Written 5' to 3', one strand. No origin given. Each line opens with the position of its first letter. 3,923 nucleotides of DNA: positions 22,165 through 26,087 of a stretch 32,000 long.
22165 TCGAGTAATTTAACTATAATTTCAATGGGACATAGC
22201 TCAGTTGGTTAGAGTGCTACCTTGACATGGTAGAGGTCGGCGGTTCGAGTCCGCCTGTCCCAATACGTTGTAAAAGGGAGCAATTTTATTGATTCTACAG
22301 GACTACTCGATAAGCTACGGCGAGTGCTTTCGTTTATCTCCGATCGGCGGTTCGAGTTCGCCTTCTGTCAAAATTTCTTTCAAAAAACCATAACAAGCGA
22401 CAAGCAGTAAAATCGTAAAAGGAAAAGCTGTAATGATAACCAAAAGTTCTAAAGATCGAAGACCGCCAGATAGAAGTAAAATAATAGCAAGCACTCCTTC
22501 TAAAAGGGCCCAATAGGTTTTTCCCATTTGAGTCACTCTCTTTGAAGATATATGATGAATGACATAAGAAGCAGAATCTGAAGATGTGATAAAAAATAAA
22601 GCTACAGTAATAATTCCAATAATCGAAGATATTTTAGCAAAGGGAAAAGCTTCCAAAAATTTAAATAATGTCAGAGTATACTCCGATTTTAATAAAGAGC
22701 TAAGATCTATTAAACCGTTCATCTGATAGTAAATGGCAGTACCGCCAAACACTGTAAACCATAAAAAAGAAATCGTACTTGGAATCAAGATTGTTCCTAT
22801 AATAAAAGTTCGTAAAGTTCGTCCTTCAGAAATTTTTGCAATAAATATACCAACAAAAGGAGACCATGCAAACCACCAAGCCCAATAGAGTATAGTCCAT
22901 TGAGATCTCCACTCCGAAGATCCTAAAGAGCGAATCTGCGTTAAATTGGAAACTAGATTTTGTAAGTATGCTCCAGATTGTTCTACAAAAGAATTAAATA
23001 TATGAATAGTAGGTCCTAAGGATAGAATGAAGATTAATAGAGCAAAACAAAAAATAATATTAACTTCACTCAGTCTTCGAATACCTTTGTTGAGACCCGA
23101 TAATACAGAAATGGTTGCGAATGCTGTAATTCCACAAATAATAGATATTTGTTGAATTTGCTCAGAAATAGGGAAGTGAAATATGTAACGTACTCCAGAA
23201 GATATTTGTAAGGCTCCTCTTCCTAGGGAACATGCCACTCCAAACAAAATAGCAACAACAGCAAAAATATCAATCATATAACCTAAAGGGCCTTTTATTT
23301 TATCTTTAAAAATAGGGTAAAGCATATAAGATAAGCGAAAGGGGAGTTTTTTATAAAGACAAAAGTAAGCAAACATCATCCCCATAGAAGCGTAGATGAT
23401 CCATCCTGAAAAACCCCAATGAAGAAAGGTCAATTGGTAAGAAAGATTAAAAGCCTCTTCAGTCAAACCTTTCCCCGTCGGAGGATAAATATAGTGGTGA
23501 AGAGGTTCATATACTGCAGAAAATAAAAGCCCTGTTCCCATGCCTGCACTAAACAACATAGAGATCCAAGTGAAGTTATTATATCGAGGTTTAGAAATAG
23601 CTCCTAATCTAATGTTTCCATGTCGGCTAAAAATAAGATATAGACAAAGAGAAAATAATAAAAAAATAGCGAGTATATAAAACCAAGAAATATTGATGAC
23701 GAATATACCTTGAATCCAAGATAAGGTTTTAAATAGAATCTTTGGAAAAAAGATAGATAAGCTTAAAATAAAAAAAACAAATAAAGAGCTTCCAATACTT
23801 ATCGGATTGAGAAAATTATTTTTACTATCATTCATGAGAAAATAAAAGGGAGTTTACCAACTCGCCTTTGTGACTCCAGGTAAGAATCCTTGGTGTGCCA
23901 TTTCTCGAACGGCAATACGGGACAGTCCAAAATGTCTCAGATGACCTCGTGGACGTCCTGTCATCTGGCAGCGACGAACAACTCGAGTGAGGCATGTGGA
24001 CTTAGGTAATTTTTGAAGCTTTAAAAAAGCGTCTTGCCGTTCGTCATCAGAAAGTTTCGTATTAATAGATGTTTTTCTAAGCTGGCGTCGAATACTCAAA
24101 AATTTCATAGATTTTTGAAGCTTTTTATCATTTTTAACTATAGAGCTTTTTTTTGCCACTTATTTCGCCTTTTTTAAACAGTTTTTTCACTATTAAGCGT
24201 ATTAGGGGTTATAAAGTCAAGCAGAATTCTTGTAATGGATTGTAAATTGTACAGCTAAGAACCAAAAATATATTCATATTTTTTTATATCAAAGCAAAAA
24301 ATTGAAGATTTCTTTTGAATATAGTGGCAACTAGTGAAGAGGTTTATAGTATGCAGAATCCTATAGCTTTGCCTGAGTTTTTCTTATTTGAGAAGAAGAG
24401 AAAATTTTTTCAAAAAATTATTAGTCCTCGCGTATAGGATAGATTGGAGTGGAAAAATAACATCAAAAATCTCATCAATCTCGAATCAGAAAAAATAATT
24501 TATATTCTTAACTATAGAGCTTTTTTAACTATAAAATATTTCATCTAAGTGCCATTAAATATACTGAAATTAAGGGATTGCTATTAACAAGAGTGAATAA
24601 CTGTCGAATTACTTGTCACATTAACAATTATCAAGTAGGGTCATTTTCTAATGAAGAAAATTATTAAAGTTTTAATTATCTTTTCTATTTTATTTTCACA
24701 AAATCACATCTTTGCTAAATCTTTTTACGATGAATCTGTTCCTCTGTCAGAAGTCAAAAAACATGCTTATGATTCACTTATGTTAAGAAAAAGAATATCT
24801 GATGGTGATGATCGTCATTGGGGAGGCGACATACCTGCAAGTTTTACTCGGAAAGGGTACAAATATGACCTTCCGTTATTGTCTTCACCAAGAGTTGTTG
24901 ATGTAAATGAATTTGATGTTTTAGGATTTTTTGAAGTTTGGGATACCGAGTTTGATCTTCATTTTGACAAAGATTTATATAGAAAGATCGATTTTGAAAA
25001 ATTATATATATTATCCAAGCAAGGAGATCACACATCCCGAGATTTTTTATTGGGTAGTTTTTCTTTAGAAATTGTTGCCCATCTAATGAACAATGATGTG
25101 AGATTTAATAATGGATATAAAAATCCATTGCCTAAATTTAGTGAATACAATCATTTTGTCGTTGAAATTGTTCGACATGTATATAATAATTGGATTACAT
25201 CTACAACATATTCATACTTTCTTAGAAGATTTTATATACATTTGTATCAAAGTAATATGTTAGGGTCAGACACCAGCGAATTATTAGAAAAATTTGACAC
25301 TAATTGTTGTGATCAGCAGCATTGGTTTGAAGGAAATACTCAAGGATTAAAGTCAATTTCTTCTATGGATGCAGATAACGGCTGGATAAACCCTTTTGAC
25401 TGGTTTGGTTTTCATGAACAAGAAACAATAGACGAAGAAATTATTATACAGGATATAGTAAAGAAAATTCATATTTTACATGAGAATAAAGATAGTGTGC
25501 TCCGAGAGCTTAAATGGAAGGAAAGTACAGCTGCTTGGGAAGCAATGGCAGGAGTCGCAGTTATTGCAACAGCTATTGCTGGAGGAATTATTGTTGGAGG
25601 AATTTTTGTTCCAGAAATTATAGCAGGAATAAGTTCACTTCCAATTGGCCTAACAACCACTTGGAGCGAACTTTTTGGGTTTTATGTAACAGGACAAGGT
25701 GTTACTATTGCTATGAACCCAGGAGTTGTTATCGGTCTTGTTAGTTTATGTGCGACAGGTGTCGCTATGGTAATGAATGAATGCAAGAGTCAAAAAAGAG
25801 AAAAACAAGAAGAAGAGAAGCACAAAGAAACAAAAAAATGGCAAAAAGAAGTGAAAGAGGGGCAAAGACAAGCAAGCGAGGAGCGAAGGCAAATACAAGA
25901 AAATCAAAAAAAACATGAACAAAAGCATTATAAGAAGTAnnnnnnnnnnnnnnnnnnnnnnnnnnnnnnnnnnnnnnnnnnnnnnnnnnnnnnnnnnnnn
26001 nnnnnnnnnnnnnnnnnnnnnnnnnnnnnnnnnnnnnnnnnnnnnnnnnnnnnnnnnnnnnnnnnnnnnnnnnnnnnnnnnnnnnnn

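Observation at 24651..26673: Secreted Gly-zipper membrane protein followed by an array of three small single-pass membrane proteins, a candidate pore-forming toxin with immunity genes or a new envelope module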

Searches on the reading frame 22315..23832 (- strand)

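Call 6: search_protein_families(library=pfam, proteins=[window:22315-23832:-], max_evalue=0.01)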
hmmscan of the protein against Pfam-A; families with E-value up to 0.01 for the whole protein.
window:22315-23832:- (505 aa): 1 family
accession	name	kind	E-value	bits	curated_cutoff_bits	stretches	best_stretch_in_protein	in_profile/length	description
PF02028.23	BCCT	-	8.6e-159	529.5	27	1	13-487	3-482/485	BCCT, betaine/carnitine/choline family transporter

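Call 7: search_protein_families(library=ncbifam, proteins=[window:22315-23832:-], max_evalue=0.01)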
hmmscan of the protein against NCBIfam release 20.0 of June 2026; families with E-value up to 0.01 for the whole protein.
window:22315-23832:- (505 aa): 5 families
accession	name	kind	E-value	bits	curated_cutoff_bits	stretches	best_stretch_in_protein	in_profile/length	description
NF047988.1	betaine_BCCT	equivalog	1.5e-144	482.2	650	1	15-487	6-481/483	glycine betaine uptake BCCT transporter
TIGR00842.1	bcct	subfamily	1.2e-133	446.2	407.55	1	49-487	1-449/452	BCCT family transporter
NF007399.1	PRK09928.1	subfamily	1.1e-116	390.5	695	1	5-490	8-501/675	choline BCCT transporter BetT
NF002887.1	PRK03356.1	equivalog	1.8e-67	228.2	541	1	47-486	49-495/497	L-carnitine/gamma-butyrobetaine antiporter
NF007412.0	PRK09950.1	equivalog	2e-58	198.2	647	1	15-487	16-496/536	BCCT family transporter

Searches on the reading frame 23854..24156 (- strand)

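Call 6: search_protein_families(library=pfam, proteins=[window:23854-24156:-], max_evalue=0.01)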
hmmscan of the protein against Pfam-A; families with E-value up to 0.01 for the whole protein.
window:23854-24156:- (100 aa): 1 family
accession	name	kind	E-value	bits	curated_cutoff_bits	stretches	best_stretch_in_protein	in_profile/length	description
PF00253.27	Ribosomal_S14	-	1.7e-24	85.7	27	1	46-99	1-54/54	Ribosomal protein S14p/S29e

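Call 7: search_protein_families(library=ncbifam, proteins=[window:23854-24156:-], max_evalue=0.01)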
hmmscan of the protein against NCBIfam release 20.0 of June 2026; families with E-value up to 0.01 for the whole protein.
window:23854-24156:- (100 aa): 3 families
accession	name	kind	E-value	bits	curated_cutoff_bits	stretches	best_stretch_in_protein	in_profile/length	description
NF006477.0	PRK08881.1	equivalog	1.1e-31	109.4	77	1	1-100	2-101/101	30S ribosomal protein S14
NF005974.0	PRK08061.1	equivalog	5.8e-17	61.5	77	1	55-100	16-61/61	type Z 30S ribosomal protein S14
NF005370.0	PRK06911.1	equivalog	3.4e-11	43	187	1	1-100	2-100/100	30S ribosomal protein S14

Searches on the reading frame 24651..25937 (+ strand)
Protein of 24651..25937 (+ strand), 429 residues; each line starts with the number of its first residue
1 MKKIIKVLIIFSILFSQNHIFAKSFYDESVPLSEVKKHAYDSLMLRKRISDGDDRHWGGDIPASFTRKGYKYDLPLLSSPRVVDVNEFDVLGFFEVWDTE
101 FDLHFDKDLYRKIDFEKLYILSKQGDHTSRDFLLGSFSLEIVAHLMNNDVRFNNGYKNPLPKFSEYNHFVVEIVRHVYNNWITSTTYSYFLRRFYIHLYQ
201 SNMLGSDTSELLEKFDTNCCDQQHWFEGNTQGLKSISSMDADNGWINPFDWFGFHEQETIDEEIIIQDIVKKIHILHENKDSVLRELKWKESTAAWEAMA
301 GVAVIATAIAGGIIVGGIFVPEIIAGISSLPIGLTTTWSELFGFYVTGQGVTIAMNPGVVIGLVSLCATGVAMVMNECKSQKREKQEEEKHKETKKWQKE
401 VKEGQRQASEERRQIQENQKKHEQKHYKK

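Call 6: search_protein_families(library=pfam, proteins=[window:24651-25937:+], max_evalue=0.01)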
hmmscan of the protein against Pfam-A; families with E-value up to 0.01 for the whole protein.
window:24651-25937:+ (429 aa): 1 family
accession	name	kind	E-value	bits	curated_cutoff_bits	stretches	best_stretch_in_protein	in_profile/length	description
PF01988.24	VIT1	-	0.0049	17.1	28.1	0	356-417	31-90/214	VIT family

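Call 7: search_protein_families(library=ncbifam, proteins=[window:24651-25937:+], max_evalue=0.01)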
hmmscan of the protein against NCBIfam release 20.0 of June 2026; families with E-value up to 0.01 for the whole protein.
window:24651-25937:+ (429 aa): 0 families

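Call 8: search_protein_families(library=padloc, proteins=[window:24651-25937:+], max_evalue=0.01)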
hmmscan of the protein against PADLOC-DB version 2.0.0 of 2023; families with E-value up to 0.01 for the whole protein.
window:24651-25937:+ (429 aa): 0 families

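Call 9: search_protein_families(library=phrogs, proteins=[window:24651-25937:+], max_evalue=0.01)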
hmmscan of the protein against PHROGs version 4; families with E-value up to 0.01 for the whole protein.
window:24651-25937:+ (429 aa): 0 families

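Call 11: find_homologous_proteins(query=window:24651-25937:+, max_evalue=0.001)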
Query window:24651-25937:+ (429 aa): 4 proteins with E <= 0.001 among 3944 candidates.
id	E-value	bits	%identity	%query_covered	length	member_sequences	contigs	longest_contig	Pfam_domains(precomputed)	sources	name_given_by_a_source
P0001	1.9e-293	991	100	100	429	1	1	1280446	-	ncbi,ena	-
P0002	1.2e-102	362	46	91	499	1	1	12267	-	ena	-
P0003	9.7e-78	280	38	99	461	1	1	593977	-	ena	-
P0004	7.2e-67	244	35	98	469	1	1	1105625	-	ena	-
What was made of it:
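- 24651..25940 (+): Large gene (429 aa): exported, membrane-anchored protein and founding member of the family. The homologs are 46/38/35% identical and are the only hits among 5.8 billion proteins (call 11).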

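Call 12: search_solved_structures(query=window:24651-25937:+, max_evalue=1)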
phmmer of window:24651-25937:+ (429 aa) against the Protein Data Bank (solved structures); distinct sequences matched with E-value up to 1: 5.
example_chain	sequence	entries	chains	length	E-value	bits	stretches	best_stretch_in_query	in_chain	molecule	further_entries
4ex6_A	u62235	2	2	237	0.45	12.4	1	302-384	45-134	AlnB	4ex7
5y50_A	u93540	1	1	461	0.54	12.2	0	298-372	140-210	Protein DETOXIFICATION 14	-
4cyl_A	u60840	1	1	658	0.67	11.9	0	375-428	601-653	EFF-1A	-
8b9z_q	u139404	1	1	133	0.89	11.4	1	191-259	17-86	NADH dehydrogenase [ubiquinone] 1 alpha subcomplex subunit 12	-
8ba0_q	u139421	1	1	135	0.93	11.4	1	191-259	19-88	NADH dehydrogenase [ubiquinone] 1 alpha subcomplex subunit 12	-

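Call 13: find_encoding_contigs(protein=P0001, flank=10000, max_places=3)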
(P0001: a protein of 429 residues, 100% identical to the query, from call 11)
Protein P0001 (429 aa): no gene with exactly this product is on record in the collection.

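Call 14: find_encoding_contigs(protein=P0002, flank=10000, max_places=3)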
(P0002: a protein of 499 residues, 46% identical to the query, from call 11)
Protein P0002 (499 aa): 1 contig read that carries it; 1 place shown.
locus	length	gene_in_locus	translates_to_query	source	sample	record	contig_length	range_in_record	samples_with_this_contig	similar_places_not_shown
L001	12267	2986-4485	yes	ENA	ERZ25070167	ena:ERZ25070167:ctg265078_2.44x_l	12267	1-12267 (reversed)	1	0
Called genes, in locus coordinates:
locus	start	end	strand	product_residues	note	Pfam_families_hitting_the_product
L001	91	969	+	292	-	PF01541:GIY-YIG, PF27096:UvrC_M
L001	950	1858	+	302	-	PF08459:UvrC_RNaseH_dom, PF14520:HHH_5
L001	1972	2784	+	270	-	-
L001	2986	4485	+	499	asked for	-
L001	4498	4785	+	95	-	-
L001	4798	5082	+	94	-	-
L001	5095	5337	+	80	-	-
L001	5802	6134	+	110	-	PF00338:Ribosomal_S10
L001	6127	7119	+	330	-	PF00297:Ribosomal_L3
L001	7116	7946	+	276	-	-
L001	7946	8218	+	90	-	PF00276:Ribosomal_L23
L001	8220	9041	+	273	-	PF00181:Ribosomal_L2_N, PF03947:Ribosomal_L2_C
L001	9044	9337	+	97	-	PF00203:Ribosomal_S19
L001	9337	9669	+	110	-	PF00237:Ribosomal_L22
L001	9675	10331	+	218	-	PF07650:KH_2, PF00189:Ribosomal_S3_C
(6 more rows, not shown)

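Call 15: find_encoding_contigs(protein=P0003, flank=10000, max_places=3)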
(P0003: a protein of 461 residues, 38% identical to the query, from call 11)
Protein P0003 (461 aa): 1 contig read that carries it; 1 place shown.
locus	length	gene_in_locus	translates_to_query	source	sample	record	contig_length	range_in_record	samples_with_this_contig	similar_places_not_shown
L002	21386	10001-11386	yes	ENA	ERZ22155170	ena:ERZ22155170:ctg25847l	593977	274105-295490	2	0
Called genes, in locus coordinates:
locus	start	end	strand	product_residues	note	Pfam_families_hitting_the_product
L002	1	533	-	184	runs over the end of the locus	-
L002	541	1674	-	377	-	-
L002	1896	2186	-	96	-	-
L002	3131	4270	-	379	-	-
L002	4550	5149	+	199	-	-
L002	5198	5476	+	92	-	PF00403:HMA (faint)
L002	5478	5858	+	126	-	-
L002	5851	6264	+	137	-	PF08332:CaMKII_AD (weak), PF27546:MICAH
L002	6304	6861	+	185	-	PF03352:Adenine_glyco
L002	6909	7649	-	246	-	-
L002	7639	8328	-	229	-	-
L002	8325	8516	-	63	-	-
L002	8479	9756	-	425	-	-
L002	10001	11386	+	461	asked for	-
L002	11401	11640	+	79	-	-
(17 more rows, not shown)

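Call 16: find_encoding_contigs(protein=P0004, flank=10000, max_places=3)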
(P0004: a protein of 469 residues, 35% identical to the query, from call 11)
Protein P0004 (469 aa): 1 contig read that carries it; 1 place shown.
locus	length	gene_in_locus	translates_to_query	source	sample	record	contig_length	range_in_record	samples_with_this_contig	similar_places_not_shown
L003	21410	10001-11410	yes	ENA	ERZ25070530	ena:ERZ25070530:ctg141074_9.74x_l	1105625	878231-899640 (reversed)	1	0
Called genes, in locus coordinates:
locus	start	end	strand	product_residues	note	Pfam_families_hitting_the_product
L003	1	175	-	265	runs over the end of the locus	PF00092:VWA, PF13519:VWA_2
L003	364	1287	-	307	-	PF00092:VWA, PF13519:VWA_2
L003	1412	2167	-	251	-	-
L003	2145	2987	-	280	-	PF01882:DUF58, PF13519:VWA_2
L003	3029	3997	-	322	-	PF20030:bpMoxR, PF07726:AAA_3, PF07728:AAA_5, PF17863:AAA_lid_2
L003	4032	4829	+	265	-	-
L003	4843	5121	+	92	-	PF08899:DUF1844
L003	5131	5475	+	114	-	-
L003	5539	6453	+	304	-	-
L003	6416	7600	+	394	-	-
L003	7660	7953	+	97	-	-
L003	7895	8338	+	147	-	PF13306:LRR_5 (weak)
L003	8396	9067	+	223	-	PF13306:LRR_5 (faint)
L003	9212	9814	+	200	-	PF13306:LRR_5 (faint)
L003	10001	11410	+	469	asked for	-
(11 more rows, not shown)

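Call 21: find_related_loci(query=A1, collection=genome_contigs, flank=10000)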
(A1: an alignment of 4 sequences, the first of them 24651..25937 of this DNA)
Query A1 (429 aa) in genome_contigs; peptide patterns used: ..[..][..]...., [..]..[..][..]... (x = any residue, [..] = any of these).
230 stretches matched a pattern, but none encodes a relative of the query by tblastn (E <= 1e-3).
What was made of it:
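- The module is absent from 185,579 species-representative genomes (call 21).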

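Call 35: predict_structure(alignment_id=A1)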
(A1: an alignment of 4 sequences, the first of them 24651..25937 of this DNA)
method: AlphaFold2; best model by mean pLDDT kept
length: 429 residues; sequences in the alignment: 4
mean_pLDDT: 42.3   pTM: 0.46
mean pLDDT of the five models: 42.3, 41.6, 40.5, 39.8, 39.1
residues with pLDDT >= 90: 0; 70-90: 36; 50-70: 110; < 50: 283
segments of 3 or more residues with pLDDT < 50: 1-26, 49-66, 77-109, 147-168, 199-261, 274-388
pLDDT, mean of each block of 10 residues (from residue 1): 44 37 46 65 53 35 45 48 23 26 41 64 68 65 51 31 44 67 79 64 37 31 23 22 26 27 52 45 33 33 27 27 24 22 22 25 29 31 45 57 60 67 60
secondary structure, 60 per line:
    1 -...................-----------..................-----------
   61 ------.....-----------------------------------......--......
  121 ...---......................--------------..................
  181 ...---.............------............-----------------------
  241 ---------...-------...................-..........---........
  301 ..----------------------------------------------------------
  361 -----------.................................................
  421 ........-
elements in order: H2-20 H32-49 H67-71 H107-112 H115-123 H127-148 H163-183 H187-199 H206-217 H260-278 H280-289 H293-302 H372-428
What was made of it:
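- Tried and rejected: AF2 on the full-length 4-sequence alignment gave pLDDT 42 and was unusable (call 35).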

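Call 38: find_homologous_proteins(query=A3, max_evalue=0.01)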
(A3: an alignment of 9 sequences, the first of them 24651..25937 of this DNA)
Query A3 (9 sequences) (429 aa, profile of the alignment): 6 proteins with E <= 0.01 among 8000 candidates.
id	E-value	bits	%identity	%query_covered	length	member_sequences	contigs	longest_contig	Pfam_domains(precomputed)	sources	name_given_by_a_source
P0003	4.7e-195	667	38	99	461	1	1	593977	-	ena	-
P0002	2.7e-183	628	46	91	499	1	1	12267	-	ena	-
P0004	1.3e-178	613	35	98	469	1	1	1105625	-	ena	-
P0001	3.7e-163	562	100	100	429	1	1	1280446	-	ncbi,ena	-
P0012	3.6e-94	334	26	66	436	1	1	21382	-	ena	-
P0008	9.5e-89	316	72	45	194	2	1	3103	-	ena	-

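Call 41: find_related_loci(query=A1, collection=viral_contigs, flank=8000)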
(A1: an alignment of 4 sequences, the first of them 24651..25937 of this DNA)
Query A1 (429 aa) in viral_contigs; peptide patterns used: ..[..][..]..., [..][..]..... (x = any residue, [..] = any of these).
200 stretches matched a pattern, but none encodes a relative of the query by tblastn (E <= 1e-3).

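Call 42: find_related_loci(query=A1, collection=metagenome_contigs, flank=8000)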
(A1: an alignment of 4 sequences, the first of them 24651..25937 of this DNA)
Query A1 (429 aa) in metagenome_contigs; peptide patterns used: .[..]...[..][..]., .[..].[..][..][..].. (x = any residue, [..] = any of these).
216 stretches matched a pattern, but none encodes a relative of the query by tblastn (E <= 1e-3).
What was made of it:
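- Tried and rejected: Scans of GTDB species genomes, IMG/VR and JGI metagenomes found no relative (calls 21, 41, 42).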

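Call 82: search_dna_similar(query=window:24651-25937:+, collection=plasmids, mode=protein, max_evalue=0.001, max_rows=10)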
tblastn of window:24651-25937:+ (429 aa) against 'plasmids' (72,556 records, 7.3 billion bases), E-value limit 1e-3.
No match.
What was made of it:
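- Closest known: Pore-forming colicins and their immunity proteins. Different: Colicins lack signal peptides and are plasmid-borne with lysis genes; there is no plasmid hit here (call 82).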

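Call 83: search_dna_similar(query=window:24651-25937:+, collection=phages, mode=protein, max_evalue=0.001, max_rows=10)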
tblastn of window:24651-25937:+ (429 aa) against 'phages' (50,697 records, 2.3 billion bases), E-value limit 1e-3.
No match.
